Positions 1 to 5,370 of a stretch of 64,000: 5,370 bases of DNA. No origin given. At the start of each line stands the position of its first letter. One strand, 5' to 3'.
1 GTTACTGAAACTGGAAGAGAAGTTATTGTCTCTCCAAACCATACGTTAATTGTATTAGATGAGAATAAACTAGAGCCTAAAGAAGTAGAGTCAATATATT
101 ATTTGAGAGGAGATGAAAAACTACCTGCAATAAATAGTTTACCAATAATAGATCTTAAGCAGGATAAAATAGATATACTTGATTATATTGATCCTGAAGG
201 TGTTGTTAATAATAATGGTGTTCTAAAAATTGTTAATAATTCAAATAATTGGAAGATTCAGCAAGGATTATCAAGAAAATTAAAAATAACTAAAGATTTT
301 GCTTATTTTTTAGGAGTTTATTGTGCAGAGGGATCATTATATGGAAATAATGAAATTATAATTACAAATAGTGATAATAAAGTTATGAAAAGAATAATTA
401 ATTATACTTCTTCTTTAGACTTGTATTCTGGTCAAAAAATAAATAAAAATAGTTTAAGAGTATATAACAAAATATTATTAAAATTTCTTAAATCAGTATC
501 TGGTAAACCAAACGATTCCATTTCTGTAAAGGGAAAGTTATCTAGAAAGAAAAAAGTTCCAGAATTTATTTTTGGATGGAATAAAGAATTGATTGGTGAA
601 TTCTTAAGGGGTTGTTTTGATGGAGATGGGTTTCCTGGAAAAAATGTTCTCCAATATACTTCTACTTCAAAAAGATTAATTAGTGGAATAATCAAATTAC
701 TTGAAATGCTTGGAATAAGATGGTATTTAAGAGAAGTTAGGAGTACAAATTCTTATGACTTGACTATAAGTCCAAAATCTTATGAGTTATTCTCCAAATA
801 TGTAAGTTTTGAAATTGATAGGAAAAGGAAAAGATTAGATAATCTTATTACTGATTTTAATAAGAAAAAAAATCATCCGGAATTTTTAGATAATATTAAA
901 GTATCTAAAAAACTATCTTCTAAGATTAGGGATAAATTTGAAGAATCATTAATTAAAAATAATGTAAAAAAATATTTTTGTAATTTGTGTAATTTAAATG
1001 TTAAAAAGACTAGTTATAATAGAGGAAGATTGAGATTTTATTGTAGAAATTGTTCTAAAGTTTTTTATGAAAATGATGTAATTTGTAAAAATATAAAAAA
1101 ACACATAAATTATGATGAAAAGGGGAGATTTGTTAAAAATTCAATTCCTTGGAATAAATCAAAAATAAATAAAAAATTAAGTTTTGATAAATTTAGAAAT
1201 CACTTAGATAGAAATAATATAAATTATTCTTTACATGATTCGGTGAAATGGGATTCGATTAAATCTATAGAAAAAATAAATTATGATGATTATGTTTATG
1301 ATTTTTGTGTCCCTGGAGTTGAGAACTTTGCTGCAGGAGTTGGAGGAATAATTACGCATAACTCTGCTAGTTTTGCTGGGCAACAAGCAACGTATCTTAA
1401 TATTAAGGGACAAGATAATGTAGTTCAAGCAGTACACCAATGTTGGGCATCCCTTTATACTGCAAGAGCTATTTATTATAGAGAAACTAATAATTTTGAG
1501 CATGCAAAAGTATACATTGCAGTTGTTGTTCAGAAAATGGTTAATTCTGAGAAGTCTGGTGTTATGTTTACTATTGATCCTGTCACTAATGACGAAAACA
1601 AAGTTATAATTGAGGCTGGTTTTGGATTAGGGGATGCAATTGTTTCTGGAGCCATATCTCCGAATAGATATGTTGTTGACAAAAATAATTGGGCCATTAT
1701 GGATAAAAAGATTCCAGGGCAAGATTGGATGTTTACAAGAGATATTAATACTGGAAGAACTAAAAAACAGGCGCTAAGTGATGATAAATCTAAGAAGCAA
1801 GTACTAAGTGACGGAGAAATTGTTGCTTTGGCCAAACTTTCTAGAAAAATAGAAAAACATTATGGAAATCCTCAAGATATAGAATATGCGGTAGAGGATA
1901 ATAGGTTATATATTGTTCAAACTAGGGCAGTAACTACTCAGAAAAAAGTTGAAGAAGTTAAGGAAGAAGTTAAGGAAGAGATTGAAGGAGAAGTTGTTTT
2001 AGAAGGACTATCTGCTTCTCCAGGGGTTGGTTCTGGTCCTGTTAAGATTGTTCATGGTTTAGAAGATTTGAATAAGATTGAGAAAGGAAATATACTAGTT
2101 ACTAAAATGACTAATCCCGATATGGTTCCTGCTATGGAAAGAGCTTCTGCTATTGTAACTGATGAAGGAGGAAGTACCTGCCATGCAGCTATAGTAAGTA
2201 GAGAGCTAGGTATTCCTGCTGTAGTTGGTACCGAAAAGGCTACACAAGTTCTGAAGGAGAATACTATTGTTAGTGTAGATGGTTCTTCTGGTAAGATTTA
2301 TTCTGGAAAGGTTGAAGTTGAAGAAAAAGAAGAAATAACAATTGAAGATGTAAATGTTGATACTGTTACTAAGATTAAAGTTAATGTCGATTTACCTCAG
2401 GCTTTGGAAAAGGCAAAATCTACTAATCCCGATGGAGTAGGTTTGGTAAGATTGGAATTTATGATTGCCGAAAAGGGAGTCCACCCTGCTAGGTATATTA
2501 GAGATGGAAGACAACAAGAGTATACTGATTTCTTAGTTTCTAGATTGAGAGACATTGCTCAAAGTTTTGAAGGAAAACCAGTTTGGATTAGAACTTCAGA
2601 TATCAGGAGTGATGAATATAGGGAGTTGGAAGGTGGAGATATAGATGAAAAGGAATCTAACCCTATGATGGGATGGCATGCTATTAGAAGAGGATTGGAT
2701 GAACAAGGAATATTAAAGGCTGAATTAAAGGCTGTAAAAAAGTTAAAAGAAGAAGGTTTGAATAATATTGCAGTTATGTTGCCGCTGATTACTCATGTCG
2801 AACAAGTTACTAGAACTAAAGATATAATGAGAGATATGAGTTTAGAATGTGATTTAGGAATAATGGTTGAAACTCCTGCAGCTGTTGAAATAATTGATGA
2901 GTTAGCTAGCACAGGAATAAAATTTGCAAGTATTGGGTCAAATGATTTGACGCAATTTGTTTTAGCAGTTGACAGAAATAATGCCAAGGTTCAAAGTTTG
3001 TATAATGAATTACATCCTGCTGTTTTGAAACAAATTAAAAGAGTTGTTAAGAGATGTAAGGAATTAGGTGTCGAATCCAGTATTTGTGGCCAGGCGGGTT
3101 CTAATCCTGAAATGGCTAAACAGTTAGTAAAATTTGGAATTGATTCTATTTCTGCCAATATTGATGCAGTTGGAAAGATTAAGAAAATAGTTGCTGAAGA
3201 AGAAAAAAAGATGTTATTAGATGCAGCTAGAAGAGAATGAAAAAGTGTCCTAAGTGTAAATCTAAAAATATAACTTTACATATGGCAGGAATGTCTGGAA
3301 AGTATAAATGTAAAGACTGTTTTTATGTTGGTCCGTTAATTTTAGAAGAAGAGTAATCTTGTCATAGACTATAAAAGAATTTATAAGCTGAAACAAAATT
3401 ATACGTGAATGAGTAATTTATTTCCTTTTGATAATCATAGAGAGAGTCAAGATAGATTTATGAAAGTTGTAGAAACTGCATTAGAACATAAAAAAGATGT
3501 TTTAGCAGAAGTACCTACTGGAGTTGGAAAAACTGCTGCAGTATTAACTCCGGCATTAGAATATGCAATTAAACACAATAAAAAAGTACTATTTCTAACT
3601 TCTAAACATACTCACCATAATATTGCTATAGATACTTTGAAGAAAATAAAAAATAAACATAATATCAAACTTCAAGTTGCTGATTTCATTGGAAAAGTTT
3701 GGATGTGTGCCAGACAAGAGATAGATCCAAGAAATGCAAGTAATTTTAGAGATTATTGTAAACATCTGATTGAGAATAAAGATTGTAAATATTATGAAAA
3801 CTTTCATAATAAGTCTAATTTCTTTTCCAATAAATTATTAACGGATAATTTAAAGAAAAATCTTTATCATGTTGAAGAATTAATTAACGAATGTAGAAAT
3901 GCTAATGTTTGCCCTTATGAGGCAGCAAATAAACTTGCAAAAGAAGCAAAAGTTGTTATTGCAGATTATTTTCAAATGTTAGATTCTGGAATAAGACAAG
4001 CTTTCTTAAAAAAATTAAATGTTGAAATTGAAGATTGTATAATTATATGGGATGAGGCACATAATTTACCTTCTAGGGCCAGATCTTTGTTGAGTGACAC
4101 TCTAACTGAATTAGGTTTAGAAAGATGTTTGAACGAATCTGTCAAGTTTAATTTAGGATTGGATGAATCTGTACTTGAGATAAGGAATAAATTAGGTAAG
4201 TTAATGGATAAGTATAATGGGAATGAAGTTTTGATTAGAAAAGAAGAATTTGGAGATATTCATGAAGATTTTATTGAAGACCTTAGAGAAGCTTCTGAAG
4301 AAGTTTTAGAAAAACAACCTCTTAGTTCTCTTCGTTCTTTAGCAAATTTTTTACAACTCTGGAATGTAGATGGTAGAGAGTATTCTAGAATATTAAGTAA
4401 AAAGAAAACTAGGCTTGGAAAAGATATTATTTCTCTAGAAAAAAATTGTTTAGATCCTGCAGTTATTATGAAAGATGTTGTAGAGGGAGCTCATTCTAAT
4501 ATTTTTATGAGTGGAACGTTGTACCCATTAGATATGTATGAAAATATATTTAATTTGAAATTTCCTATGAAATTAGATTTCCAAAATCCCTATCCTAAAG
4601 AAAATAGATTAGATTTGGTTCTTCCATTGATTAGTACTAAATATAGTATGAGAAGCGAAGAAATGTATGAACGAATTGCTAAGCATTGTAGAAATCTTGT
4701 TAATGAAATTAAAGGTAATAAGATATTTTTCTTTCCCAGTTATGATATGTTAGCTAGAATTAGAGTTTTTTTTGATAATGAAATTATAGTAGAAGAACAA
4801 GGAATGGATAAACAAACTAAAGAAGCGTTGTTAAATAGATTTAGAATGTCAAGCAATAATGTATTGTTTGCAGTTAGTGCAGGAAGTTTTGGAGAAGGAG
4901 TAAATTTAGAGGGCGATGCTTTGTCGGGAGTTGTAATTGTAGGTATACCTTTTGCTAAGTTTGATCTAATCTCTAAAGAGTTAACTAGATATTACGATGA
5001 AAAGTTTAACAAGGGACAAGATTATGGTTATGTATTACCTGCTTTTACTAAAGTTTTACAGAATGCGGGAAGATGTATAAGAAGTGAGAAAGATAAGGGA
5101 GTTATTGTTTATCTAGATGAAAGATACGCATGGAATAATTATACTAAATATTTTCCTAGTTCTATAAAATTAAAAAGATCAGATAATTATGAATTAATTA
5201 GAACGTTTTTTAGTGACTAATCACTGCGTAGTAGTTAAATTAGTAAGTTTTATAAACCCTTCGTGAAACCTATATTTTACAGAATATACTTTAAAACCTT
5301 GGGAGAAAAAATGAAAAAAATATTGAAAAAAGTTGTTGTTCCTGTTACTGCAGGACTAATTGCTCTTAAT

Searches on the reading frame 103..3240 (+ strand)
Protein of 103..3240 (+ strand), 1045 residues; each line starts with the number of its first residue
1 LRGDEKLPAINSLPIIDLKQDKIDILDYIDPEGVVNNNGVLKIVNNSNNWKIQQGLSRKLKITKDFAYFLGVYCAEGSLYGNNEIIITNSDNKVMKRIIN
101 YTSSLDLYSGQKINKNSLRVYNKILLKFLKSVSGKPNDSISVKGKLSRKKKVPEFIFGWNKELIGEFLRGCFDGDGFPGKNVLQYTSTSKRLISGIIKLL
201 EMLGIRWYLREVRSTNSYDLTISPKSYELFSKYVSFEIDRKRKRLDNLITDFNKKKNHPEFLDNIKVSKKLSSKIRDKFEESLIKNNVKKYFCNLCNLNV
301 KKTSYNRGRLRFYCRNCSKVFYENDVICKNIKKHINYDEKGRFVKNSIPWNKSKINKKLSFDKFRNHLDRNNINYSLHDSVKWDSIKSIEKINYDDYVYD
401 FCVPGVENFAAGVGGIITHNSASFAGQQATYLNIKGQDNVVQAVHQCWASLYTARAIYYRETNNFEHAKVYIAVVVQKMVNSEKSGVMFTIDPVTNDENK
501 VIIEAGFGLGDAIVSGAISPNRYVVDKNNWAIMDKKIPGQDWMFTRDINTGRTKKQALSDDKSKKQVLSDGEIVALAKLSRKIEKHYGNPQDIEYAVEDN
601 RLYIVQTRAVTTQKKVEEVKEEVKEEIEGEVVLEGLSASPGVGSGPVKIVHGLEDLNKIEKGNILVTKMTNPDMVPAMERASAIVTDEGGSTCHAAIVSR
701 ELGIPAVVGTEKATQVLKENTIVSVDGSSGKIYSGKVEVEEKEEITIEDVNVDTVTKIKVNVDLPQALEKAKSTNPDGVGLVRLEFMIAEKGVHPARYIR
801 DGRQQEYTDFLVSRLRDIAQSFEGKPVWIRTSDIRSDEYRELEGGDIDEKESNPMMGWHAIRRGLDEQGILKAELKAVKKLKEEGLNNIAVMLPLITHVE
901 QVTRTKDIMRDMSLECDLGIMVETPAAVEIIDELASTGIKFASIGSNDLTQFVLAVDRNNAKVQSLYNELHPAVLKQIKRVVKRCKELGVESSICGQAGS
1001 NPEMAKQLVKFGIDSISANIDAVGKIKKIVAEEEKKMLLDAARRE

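Call 32: search_protein_families(library=pfam, proteins=[window:103-3240:+], max_evalue=0.00001)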
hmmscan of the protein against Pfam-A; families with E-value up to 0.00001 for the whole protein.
window:103-3240:+ (1045 aa): 6 families
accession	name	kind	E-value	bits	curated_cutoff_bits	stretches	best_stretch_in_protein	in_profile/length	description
PF02896.24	PEP-utilizers_C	-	3.5e-74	250.1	22.8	1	752-1033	14-291/293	PEP-utilising enzyme, PEP-binding domain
PF01326.24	PPDK_N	-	7.1e-70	236.3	27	1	421-624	116-323/328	Pyruvate phosphate dikinase, AMP/ATP-binding domain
PF00391.29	PEP-utilizers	-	5.1e-29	100.1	23.1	1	659-730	1-72/72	PEP-utilising enzyme, mobile domain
PF14528.11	LAGLIDADG_3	-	2.4e-11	44.2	22.5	1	164-232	3-79/82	LAGLIDADG-like domain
PF14890.11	Intein_splicing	-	3.1e-11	43.8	35.8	1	256-420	95-155/155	Intein splicing domain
PF05204.19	Hom_end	-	9.5e-06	26.1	21.1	0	67-143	16-96/110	Homing endonuclease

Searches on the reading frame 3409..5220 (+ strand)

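Call 32: search_protein_families(library=pfam, proteins=[window:3409-5220:+], max_evalue=0.00001)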
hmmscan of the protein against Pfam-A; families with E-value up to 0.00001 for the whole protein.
window:3409-5220:+ (603 aa): 5 families
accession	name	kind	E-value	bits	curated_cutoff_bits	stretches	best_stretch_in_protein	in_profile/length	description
PF13307.12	Helicase_C_2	-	3.8e-41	141.4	25.3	1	428-587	2-168/170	Helicase C-terminal domain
PF06733.21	DEAD_2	-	2.7e-23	82.9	21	1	72-234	11-169/172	DEAD_2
PF06777.17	HBB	-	1.9e-16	60.7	30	1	276-413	57-189/190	Helical and beta-bridge domain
PF00270.35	DEAD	-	2.7e-09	37.4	26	1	19-89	6-77/167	DEAD/DEAH box helicase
PF04851.21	ResIII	-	2.5e-07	31.2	22.5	0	11-222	5-139/164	Type III restriction enzyme, res subunit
